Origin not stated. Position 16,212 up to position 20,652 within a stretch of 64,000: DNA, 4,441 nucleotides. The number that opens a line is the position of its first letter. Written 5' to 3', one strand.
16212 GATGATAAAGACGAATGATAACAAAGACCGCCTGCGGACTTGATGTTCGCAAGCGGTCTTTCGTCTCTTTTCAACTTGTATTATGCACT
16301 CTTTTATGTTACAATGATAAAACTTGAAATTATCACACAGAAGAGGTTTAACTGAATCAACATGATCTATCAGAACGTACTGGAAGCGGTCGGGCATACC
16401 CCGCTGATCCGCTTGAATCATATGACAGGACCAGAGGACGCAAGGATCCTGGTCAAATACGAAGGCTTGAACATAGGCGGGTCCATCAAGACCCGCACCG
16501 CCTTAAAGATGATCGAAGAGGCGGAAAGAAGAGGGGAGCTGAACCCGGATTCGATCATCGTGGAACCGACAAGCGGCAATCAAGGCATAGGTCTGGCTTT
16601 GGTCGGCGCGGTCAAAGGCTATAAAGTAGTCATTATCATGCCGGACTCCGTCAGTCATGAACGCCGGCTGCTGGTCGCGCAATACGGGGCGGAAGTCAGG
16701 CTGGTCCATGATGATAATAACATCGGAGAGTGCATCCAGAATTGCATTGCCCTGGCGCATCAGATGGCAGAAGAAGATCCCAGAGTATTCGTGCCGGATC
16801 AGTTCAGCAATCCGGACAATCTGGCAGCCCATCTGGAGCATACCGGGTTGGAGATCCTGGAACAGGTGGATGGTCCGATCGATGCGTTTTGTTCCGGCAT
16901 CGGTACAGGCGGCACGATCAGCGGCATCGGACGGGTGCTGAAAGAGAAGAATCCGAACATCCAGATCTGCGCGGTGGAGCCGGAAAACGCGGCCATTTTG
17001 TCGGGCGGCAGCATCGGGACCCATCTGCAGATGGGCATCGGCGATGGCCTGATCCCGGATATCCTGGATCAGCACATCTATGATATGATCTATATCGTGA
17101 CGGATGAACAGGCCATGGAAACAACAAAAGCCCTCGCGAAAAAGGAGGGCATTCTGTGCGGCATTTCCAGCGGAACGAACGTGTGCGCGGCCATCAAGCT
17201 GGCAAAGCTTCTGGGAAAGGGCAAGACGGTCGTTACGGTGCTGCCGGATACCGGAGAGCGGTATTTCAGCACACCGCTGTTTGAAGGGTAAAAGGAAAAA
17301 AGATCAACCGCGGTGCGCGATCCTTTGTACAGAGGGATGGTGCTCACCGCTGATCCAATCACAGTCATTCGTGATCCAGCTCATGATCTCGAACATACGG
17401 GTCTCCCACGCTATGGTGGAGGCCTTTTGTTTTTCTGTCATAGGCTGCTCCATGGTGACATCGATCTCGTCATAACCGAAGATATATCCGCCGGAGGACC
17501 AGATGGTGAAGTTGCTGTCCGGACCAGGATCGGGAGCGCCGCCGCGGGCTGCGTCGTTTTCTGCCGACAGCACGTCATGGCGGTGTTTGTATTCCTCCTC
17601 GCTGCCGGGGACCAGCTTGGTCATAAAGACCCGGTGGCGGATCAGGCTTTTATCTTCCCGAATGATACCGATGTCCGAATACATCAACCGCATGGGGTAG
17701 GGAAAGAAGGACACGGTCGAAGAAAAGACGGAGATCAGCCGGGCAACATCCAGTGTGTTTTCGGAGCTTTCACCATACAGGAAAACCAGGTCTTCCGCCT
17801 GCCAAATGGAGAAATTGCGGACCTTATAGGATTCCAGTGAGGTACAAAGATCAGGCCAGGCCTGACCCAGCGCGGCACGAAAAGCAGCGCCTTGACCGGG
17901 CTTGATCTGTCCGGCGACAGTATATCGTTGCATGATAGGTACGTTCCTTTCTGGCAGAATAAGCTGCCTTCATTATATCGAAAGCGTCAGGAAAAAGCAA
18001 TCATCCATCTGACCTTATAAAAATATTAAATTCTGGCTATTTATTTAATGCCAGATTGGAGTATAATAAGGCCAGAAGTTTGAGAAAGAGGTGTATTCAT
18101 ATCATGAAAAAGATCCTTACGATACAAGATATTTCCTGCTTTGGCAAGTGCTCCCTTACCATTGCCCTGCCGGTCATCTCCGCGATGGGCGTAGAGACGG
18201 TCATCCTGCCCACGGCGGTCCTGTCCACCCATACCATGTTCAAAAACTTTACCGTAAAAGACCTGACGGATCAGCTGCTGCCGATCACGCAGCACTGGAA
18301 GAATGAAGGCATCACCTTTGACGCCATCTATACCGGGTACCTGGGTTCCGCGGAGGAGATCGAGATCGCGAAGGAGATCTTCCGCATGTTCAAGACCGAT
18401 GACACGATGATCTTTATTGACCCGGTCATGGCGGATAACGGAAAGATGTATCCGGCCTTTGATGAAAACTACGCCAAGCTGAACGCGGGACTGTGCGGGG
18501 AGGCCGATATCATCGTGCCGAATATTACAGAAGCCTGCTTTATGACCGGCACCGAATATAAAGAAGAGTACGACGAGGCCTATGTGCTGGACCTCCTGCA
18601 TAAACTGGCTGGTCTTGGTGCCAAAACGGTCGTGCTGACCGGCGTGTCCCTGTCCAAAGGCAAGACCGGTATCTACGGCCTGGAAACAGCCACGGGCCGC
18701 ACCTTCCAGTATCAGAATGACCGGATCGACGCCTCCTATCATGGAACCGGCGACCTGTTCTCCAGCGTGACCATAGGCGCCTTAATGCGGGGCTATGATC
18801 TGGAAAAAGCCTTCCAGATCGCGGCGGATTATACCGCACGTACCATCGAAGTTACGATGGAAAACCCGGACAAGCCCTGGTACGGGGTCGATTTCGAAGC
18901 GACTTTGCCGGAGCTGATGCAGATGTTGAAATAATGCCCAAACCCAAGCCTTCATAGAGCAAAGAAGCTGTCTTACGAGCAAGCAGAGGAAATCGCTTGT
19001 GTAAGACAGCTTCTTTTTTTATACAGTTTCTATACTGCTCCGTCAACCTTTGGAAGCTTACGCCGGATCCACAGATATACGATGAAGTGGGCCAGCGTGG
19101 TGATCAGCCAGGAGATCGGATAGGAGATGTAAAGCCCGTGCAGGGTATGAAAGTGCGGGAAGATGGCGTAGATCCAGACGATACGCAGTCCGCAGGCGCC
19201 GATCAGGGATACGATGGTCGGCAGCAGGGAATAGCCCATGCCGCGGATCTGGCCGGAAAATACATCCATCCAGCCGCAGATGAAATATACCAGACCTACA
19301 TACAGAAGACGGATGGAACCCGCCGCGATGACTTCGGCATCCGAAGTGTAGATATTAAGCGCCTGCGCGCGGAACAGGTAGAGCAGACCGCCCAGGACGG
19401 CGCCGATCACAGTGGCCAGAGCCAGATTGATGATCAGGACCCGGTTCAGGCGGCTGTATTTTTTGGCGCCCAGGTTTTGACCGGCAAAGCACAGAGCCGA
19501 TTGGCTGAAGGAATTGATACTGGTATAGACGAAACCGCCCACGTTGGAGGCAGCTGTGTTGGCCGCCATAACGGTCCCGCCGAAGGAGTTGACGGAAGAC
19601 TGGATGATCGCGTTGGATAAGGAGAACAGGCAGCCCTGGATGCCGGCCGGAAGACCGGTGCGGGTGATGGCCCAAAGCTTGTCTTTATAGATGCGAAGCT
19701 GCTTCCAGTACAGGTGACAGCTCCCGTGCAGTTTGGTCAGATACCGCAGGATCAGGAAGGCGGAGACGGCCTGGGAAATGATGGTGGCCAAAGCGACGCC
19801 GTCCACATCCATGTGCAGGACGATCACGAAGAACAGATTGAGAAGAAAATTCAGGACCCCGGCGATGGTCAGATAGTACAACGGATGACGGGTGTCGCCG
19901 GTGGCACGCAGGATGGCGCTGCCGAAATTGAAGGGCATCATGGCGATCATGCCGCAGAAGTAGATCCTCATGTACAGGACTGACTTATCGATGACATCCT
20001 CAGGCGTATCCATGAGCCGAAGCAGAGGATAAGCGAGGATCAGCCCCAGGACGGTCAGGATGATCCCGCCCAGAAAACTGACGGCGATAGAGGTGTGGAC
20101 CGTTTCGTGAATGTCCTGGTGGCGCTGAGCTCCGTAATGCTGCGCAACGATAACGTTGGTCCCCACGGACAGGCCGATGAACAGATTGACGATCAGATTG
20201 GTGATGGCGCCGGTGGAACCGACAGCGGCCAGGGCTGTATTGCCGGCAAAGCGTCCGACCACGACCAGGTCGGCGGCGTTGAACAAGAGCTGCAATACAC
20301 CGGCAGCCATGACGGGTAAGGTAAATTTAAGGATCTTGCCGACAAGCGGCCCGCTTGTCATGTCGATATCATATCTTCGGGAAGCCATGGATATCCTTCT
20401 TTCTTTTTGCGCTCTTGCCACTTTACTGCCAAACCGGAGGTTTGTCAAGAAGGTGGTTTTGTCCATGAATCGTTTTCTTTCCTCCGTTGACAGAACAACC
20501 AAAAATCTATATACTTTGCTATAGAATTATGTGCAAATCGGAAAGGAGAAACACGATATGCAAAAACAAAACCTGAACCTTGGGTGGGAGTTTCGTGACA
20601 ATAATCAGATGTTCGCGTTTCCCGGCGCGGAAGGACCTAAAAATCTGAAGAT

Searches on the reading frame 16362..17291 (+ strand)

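Call 14: search_protein_families(library=pfam, proteins=[window:16362-17291:+])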
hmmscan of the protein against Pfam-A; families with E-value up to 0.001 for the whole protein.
window:16362-17291:+ (309 aa): 1 family
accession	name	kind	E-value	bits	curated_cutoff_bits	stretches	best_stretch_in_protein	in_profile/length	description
PF00291.31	PALP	-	3.4e-74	250.3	35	1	7-296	2-295/295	Pyridoxal-phosphate dependent enzyme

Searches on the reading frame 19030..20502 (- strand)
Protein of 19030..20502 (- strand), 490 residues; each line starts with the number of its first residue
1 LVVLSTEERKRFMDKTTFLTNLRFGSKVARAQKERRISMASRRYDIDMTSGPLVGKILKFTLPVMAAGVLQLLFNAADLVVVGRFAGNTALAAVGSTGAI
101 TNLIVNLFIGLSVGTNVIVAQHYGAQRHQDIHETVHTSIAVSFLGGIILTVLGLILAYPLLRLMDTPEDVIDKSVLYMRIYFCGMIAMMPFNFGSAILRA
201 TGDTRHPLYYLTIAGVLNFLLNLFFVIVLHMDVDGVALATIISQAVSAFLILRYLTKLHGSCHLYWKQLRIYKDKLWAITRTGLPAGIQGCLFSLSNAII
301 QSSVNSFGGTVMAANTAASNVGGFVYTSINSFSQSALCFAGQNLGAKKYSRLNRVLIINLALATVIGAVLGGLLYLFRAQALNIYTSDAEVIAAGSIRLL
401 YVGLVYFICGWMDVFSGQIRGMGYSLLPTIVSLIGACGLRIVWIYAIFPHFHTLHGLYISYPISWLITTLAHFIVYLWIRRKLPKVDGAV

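Call 14: search_protein_families(library=pfam, proteins=[window:19030-20502:-])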
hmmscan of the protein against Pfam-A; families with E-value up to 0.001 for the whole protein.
window:19030-20502:- (490 aa): 1 family
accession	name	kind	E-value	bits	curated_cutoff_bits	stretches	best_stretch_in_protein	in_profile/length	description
PF01554.23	MatE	-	1.8e-52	177.7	24.9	2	63-223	1-160/161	MatE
